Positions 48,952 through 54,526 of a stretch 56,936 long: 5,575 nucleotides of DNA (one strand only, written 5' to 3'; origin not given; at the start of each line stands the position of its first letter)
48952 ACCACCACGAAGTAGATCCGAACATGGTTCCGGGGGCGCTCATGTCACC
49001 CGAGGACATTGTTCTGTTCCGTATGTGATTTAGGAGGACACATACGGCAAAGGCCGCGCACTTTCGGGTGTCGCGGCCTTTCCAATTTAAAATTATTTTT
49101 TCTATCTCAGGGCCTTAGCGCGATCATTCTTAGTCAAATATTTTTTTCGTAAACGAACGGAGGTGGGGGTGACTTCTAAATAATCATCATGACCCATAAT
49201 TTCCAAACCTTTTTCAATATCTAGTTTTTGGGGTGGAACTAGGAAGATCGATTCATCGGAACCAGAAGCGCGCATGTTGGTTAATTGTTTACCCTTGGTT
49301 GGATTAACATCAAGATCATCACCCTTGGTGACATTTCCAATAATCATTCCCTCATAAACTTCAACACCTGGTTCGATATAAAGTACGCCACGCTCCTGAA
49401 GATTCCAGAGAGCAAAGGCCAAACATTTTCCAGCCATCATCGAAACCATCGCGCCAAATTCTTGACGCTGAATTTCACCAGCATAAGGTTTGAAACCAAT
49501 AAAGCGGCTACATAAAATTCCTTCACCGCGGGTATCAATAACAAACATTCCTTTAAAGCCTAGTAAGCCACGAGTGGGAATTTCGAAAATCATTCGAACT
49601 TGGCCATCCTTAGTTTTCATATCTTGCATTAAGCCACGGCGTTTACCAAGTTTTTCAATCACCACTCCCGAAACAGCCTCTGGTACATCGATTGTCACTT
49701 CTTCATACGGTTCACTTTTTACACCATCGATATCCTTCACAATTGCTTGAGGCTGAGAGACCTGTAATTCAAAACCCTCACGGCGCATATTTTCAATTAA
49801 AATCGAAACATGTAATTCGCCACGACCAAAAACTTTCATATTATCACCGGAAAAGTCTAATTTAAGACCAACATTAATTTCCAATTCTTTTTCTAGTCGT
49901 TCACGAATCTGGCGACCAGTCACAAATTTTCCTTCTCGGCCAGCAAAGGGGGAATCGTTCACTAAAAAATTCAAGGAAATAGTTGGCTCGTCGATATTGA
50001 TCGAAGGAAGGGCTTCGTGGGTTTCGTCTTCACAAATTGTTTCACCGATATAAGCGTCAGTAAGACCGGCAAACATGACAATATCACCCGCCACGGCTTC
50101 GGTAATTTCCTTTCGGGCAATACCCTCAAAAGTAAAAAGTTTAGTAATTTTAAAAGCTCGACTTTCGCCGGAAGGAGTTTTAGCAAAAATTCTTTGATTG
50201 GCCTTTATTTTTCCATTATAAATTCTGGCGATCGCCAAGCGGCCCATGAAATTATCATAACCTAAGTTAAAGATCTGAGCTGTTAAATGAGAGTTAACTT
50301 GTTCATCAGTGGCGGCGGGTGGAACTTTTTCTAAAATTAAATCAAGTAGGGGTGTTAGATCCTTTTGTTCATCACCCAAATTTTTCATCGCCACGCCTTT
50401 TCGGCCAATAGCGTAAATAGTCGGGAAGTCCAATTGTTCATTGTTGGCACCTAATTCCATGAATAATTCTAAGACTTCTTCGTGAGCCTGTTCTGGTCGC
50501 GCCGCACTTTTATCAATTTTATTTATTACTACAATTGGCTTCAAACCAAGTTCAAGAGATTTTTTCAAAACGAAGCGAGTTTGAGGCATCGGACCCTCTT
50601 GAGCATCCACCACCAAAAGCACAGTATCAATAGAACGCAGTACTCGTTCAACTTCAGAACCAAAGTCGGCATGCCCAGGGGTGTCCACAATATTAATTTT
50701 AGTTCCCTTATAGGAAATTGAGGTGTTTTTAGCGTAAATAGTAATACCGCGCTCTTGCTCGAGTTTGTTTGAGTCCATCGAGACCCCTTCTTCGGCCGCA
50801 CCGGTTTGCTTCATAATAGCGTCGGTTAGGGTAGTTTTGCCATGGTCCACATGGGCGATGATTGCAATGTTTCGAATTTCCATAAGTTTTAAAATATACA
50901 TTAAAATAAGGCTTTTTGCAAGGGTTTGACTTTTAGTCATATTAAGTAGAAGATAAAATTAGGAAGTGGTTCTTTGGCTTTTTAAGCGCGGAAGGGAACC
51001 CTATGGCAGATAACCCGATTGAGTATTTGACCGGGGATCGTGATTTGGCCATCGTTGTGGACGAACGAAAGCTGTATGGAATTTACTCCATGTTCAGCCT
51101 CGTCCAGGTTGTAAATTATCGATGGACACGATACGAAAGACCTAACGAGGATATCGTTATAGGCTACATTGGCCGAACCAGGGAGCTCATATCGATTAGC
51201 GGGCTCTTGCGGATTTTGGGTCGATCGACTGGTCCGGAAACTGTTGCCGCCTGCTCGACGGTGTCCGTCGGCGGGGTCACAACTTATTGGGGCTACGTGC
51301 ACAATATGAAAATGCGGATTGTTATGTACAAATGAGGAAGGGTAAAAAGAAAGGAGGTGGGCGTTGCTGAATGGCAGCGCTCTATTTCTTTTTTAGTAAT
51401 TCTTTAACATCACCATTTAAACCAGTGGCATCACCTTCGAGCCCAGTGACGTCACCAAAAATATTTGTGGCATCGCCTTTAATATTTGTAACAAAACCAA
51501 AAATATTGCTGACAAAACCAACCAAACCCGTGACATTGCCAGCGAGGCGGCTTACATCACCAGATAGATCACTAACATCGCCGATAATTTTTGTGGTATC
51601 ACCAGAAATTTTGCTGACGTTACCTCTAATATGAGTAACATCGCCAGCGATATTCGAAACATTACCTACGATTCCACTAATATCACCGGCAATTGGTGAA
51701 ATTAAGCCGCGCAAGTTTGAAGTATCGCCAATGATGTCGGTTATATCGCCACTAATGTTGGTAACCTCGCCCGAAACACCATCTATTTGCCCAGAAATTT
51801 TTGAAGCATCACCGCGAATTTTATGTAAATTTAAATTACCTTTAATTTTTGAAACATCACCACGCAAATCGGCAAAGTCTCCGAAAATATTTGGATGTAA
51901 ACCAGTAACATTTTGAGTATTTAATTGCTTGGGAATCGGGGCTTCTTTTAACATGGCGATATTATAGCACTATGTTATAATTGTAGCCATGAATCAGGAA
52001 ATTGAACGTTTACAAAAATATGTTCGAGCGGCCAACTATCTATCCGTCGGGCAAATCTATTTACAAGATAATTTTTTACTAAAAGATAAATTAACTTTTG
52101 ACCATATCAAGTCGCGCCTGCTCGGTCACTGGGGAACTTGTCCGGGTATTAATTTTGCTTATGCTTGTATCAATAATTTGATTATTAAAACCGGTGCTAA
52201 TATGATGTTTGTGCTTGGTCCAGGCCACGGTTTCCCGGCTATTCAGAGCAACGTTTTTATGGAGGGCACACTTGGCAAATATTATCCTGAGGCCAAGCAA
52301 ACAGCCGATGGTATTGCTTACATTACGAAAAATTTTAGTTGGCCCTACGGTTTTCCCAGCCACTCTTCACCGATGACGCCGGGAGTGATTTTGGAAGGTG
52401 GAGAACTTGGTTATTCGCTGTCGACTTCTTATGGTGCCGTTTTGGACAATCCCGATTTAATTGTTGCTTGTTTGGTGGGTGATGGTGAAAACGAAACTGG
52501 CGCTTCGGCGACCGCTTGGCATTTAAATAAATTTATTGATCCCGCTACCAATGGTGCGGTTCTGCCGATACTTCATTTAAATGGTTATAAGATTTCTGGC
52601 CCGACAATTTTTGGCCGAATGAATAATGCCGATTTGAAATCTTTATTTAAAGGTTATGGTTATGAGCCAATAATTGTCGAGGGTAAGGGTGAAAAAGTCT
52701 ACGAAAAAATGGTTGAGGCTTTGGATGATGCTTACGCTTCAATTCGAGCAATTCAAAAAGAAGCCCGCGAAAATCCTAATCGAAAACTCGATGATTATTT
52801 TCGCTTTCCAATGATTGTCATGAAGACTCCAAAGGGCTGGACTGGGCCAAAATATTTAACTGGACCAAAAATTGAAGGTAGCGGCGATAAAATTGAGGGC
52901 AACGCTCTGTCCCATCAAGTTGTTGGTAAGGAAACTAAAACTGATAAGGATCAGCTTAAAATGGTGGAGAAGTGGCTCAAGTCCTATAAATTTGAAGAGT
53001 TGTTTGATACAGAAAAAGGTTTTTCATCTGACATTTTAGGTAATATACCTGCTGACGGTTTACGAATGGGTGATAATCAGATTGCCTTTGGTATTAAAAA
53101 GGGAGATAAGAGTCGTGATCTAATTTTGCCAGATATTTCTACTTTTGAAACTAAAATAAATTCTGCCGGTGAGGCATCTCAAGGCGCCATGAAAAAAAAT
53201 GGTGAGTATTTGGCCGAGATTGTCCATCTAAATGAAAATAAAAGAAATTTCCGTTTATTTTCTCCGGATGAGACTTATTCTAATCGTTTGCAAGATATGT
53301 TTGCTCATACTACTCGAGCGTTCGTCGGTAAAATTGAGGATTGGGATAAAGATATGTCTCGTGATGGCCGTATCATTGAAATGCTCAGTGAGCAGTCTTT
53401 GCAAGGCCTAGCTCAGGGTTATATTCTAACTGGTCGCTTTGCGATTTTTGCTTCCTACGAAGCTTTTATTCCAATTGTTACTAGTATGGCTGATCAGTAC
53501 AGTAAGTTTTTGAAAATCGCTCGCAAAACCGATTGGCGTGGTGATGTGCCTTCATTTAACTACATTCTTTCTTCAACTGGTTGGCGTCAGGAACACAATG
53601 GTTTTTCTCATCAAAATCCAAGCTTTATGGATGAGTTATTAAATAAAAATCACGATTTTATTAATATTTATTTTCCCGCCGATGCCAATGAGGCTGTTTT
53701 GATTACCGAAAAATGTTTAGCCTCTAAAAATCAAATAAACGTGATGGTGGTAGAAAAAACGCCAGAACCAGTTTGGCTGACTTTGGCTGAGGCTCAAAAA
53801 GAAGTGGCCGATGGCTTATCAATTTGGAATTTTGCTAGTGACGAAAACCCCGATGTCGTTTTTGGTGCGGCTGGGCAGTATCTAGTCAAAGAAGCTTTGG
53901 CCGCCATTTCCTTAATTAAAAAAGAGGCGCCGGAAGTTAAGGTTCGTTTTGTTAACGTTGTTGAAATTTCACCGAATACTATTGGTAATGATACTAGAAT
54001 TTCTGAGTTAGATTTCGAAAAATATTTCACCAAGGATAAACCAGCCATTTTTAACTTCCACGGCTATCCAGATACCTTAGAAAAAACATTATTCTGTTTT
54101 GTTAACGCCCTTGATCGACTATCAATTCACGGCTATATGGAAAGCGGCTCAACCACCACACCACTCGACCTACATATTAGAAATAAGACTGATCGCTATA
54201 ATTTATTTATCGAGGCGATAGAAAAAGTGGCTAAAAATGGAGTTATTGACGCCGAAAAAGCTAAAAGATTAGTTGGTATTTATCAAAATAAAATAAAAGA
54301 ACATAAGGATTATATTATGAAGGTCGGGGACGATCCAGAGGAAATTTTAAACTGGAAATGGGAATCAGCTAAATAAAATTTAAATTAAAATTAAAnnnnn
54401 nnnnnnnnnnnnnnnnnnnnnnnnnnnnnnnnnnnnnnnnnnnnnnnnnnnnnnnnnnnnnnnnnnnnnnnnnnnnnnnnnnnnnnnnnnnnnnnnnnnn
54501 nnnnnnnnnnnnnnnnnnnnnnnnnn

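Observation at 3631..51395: Six compositionally foreign, self-contained mini-cassettes scattered between core genes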

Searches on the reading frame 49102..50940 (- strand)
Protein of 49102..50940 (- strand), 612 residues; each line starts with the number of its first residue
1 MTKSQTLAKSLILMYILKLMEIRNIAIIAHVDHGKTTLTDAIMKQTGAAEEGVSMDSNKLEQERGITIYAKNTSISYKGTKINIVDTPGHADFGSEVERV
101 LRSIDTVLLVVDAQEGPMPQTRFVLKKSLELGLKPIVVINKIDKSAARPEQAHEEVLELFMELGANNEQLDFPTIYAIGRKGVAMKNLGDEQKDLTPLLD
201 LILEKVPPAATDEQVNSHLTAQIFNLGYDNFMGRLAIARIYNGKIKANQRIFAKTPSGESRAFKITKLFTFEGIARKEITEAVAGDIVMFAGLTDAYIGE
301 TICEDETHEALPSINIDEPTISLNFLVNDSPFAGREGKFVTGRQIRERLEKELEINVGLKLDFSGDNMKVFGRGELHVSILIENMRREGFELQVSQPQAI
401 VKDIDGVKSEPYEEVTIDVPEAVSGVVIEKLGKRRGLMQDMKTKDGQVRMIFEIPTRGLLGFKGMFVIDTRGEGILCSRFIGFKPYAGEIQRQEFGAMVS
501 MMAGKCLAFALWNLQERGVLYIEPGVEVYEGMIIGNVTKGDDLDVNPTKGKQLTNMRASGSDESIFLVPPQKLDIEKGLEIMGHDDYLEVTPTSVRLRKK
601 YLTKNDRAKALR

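Call 7: search_protein_families(library=pfam, proteins=[window:49102-50940:-])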
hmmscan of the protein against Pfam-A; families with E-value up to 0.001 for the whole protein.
window:49102-50940:- (612 aa): 8 families
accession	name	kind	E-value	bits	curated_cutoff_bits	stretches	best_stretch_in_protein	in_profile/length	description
PF00009.33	GTP_EFTU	-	3e-54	183.9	26.5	1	21-207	2-187/188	Elongation factor Tu GTP binding domain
PF21018.2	BipA_C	-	7.7e-40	135.5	23.8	1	496-603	2-109/110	TypA/BipA C-terminal domain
PF00679.30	EFG_C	-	5.8e-20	71.6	27.9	1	409-493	3-88/89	Elongation factor G C-terminus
PF03144.31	GTP_EFTU_D2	-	1e-11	45.5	30.3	1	233-303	1-73/73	Elongation factor Tu domain 2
PF22042.2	EF-G_D2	-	2.6e-11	43.9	27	1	220-304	3-83/84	Elongation factor G domain 2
PF01926.29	MMR_HSR1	-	2e-08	34.8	21.9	1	25-141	2-113/113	50S ribosome-binding GTPase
PF02421.24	FeoB_N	-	1.7e-05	24.8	27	1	64-158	31-131/156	Ferrous iron transport protein B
PF00735.24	Septin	-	0.00037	20.3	26.2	1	24-93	6-75/280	Septin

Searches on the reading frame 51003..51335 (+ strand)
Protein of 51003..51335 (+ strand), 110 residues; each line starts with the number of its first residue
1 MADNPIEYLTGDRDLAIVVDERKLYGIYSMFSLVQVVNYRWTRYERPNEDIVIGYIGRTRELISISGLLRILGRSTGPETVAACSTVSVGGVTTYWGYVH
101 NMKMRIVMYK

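Call 6: search_protein_families(library=pfam, proteins=[window:51003-51335:+], max_evalue=1)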
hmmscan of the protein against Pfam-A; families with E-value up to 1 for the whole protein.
window:51003-51335:+ (110 aa): 0 families

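Call 106: search_protein_families(library=phrogs, proteins=[P0001, P0002, P0003, P0005, P0006], max_evalue=0.1)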
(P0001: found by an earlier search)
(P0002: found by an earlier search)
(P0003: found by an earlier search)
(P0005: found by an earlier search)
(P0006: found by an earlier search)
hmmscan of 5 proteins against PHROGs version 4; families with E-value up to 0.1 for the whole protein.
P0001 (154 aa): 0 families

P0002 (152 aa): 0 families

P0003 (152 aa): 0 families

P0005 (156 aa): 1 family
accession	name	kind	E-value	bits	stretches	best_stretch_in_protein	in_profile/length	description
phrog_34183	-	unknown function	0.033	15.5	1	25-64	13-56/78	-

P0006 (110 aa): 0 families

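Call 107: search_protein_families(library=padloc, proteins=[P0001, P0002, P0003, P0005, P0006], max_evalue=0.1)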
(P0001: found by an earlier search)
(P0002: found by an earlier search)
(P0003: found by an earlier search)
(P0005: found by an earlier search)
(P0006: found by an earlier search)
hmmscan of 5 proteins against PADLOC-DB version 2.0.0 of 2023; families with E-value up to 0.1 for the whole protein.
P0001 (154 aa): 0 families

P0002 (152 aa): 0 families

P0003 (152 aa): 0 families

P0005 (156 aa): 0 families

P0006 (110 aa): 0 families

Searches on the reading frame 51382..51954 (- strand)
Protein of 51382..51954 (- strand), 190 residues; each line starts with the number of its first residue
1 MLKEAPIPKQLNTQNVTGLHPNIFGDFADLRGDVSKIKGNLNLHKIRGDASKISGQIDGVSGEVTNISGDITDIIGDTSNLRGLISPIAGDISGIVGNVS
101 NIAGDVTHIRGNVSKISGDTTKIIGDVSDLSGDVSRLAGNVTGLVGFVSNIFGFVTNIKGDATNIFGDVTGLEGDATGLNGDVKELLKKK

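Call 7: search_protein_families(library=pfam, proteins=[window:51382-51954:-])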
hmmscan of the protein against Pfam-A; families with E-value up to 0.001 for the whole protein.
window:51382-51954:- (190 aa): 4 families
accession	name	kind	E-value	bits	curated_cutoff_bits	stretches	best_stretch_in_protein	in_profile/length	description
PF04513.17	Baculo_PEP_C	-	7.8e-06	26.4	38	0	90-180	45-126/140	Baculovirus polyhedron envelope protein, PEP, C terminus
PF23284.2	KOW2_Spt5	-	5.9e-05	23.3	28.9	0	102-132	8-38/50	Transcription elongation factor SPT5, second KOW domain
PF07889.17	DUF1664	-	0.00015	22.2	34.6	0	100-139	83-122/124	Protein of unknown function (DUF1664)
PF04728.18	LPP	-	0.00045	20.9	29.1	0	98-133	1-36/53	Lipoprotein leucine-zipper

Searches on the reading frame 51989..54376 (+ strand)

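Call 94: search_protein_families(library=pfam, proteins=[window:51989-54376:+], max_evalue=0.00001)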
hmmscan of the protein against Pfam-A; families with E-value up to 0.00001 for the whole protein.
window:51989-54376:+ (795 aa): 3 families
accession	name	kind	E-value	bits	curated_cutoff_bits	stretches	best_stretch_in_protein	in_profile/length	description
PF09364.15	XFP_N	-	4.7e-134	447.2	23.7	1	2-368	4-361/364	XFP N-terminal domain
PF03894.20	XFP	-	5e-70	235.3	22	1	404-579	3-177/177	D-xylulose 5-phosphate/D-fructose 6-phosphate phosphoketolase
PF09363.15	XFP_C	-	3.7e-58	196.7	23.4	1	590-791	1-202/202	XFP C-terminal domain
